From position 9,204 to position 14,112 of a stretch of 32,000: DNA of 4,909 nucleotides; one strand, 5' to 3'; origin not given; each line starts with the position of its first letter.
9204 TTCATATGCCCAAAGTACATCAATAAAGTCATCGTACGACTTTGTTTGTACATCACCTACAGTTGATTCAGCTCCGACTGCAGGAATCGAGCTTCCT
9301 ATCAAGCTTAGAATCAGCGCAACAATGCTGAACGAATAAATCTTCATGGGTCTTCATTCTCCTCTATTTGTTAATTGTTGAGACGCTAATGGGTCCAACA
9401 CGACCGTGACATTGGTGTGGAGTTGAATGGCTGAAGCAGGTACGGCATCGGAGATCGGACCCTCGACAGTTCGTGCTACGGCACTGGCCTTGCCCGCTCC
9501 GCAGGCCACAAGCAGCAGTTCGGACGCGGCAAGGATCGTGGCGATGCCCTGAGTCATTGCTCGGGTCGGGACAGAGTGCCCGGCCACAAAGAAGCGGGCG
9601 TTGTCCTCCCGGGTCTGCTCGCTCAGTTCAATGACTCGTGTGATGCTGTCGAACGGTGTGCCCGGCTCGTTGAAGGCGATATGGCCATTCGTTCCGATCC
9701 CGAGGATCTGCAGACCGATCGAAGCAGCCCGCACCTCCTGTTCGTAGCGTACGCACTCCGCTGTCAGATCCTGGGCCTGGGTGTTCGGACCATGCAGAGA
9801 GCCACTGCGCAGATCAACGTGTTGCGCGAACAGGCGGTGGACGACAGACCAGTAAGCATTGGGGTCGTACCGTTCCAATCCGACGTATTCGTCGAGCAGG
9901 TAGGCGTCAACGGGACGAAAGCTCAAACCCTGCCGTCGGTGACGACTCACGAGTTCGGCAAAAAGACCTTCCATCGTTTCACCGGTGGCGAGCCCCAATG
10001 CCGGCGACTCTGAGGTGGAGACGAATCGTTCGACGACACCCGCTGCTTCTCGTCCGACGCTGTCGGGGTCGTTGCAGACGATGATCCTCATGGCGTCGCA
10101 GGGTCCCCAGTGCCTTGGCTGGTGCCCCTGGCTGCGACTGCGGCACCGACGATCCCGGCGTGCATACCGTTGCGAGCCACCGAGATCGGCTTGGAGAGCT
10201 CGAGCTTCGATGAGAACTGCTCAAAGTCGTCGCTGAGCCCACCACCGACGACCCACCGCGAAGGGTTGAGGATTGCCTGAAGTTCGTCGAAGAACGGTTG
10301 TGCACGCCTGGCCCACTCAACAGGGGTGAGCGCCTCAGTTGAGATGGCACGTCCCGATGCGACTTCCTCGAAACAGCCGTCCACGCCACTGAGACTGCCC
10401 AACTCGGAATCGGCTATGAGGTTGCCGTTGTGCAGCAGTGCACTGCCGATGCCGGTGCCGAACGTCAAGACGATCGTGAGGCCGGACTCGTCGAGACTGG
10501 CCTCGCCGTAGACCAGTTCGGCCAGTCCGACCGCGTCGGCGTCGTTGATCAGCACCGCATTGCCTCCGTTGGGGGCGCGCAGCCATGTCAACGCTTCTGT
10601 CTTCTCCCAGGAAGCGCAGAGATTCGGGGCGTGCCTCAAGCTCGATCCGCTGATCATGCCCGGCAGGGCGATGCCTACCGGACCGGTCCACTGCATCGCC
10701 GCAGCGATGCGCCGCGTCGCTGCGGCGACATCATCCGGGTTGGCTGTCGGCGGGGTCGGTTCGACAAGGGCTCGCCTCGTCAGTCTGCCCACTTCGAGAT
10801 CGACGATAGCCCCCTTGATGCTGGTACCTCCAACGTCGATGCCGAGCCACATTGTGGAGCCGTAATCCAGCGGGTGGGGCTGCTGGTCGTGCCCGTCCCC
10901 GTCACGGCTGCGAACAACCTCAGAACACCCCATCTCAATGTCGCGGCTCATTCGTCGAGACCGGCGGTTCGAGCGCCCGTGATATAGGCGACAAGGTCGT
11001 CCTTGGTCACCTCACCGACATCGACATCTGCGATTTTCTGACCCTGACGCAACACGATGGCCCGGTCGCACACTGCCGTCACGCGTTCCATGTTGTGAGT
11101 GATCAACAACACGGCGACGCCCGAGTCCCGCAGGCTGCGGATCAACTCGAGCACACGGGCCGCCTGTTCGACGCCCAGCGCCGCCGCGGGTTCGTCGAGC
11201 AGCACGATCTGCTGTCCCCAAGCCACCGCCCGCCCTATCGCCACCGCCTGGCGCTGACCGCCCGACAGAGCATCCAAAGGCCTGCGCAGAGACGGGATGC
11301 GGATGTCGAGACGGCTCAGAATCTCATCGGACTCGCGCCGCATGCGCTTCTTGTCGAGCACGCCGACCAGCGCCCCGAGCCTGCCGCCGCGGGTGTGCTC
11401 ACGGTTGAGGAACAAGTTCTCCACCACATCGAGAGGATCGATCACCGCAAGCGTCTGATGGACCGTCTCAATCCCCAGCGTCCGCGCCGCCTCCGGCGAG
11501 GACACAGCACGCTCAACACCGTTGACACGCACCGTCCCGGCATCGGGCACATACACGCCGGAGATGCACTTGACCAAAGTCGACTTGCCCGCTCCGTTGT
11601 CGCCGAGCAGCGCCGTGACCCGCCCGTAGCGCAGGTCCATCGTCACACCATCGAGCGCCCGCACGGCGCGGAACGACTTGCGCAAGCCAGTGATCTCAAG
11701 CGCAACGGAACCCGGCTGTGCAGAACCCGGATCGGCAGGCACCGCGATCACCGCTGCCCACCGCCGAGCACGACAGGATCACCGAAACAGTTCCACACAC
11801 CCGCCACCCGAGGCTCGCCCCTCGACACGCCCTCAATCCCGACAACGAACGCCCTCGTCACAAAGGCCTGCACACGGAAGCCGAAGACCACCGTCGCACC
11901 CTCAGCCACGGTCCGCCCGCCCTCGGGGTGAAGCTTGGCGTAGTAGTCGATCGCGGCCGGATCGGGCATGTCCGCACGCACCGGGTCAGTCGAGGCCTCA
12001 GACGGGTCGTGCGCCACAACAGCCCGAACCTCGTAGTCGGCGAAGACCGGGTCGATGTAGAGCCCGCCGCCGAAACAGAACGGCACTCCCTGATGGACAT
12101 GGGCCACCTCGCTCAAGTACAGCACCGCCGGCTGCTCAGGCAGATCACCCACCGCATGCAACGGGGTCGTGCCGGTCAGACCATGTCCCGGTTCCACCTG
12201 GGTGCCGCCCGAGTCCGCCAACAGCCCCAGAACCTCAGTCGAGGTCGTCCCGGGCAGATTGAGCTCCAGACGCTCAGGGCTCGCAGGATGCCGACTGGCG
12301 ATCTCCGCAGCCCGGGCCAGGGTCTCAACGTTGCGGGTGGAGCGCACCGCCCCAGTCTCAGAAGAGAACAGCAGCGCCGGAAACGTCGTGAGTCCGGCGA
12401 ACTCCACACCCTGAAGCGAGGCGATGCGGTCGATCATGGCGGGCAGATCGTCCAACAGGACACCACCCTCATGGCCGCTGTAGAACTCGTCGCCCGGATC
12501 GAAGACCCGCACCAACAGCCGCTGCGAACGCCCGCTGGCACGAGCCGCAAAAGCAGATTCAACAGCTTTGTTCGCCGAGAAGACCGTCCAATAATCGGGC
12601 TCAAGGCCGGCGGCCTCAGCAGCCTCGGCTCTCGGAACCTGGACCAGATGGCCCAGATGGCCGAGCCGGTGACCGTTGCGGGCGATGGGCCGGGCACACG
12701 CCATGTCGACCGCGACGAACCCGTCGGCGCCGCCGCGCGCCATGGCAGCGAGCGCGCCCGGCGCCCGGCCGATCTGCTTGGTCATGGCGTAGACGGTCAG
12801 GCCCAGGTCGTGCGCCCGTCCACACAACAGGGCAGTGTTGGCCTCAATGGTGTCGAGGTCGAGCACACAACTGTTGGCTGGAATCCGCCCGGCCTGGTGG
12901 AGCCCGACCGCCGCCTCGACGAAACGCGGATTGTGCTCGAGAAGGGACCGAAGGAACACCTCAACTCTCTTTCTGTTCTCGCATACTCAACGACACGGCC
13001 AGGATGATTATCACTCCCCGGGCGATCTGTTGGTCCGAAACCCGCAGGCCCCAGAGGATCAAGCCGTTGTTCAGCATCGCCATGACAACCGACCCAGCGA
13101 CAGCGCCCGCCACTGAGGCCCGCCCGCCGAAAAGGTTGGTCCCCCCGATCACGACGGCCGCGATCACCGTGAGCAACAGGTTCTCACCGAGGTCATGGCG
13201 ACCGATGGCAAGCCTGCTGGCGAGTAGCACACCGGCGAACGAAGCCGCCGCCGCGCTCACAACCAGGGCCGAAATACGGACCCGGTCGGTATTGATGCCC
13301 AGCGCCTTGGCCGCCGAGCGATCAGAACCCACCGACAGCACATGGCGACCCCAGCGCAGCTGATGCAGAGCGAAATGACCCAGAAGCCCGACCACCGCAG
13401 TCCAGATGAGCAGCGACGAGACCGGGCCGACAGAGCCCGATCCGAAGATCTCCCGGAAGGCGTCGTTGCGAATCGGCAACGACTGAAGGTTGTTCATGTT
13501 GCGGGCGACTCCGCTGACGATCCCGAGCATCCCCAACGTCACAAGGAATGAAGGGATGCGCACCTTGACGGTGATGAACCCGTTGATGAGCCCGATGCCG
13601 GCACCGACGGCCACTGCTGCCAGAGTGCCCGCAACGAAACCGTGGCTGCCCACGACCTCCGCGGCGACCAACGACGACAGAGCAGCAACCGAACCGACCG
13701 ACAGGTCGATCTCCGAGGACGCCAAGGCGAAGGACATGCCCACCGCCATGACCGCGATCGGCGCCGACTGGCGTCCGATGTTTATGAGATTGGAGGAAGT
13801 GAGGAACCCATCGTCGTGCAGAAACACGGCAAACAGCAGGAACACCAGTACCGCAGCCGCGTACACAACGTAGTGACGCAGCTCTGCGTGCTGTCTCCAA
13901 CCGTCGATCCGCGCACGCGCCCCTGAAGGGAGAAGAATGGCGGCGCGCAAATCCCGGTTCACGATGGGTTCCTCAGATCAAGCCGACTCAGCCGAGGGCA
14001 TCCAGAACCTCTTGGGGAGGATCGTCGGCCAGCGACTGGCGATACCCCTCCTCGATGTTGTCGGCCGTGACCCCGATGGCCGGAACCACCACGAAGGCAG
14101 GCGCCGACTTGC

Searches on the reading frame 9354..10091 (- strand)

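Call 54: search_protein_families(library=pfam, proteins=[window:9354-10091:-], max_evalue=0.0001)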
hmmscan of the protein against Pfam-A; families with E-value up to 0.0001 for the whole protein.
window:9354-10091:- (245 aa): 1 family
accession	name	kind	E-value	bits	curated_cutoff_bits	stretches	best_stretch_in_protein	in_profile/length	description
PF01182.26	Glucosamine_iso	-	7.8e-18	65.6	27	1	14-228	12-222/225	Glucosamine-6-phosphate isomerases/6-phosphogluconolactonase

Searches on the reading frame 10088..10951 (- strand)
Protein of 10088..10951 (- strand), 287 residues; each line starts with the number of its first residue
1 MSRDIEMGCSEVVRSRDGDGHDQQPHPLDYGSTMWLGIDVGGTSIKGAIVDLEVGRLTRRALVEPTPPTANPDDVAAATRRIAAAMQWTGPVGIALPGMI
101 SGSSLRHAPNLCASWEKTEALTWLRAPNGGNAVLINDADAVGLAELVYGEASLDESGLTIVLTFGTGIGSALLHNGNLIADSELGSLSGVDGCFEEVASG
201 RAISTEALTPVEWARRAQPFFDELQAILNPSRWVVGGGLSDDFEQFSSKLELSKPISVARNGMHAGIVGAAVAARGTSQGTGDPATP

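Call 54: search_protein_families(library=pfam, proteins=[window:10088-10951:-], max_evalue=0.0001)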
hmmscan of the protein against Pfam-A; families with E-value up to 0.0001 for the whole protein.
window:10088-10951:- (287 aa): 1 family
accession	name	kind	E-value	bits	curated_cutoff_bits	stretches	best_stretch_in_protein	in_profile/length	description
PF00480.26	ROK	-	3.7e-17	63.2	22.9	1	36-208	2-189/294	ROK family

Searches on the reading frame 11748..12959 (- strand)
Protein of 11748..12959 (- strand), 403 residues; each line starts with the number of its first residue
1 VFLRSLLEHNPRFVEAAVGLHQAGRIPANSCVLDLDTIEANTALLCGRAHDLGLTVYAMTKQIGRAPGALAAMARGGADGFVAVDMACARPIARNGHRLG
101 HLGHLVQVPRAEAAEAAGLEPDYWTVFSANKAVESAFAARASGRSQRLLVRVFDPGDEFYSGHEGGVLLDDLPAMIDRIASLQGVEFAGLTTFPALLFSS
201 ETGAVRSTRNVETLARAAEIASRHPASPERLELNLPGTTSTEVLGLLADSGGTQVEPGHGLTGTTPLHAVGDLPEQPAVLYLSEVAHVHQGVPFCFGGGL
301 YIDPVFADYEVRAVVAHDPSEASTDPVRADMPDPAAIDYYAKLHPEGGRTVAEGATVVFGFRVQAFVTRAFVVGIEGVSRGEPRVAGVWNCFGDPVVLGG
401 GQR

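Call 54: search_protein_families(library=pfam, proteins=[window:11748-12959:-], max_evalue=0.0001)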
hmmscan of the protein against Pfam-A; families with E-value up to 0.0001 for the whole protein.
window:11748-12959:- (403 aa): 2 families
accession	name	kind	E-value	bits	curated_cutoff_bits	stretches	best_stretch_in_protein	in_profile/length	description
PF21279.3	YhfX-like_C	-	1.9e-22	80.1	27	1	280-385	1-97/97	YhfX-like, C-terminal domain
PF01168.26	Ala_racemase_N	-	3.7e-13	50.1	24.1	1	34-266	2-220/220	Alanine racemase, N-terminal domain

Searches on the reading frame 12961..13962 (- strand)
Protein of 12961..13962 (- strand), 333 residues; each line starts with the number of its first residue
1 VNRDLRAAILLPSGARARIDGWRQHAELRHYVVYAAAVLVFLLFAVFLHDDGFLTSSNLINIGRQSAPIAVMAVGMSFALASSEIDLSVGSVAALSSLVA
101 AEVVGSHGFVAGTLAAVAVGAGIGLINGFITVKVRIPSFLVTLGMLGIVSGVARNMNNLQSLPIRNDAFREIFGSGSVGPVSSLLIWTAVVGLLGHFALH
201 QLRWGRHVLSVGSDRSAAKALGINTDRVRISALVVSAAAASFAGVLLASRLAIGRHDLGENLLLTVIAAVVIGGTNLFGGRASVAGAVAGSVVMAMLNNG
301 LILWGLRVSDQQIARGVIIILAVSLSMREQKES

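Call 54: search_protein_families(library=pfam, proteins=[window:12961-13962:-], max_evalue=0.0001)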
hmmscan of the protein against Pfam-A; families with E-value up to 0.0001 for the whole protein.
window:12961-13962:- (333 aa): 1 family
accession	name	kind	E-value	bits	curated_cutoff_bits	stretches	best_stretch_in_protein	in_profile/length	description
PF02653.21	BPD_transp_2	-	1.2e-32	113.6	26.8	1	59-322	2-268/269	Branched-chain amino acid transport system / permease component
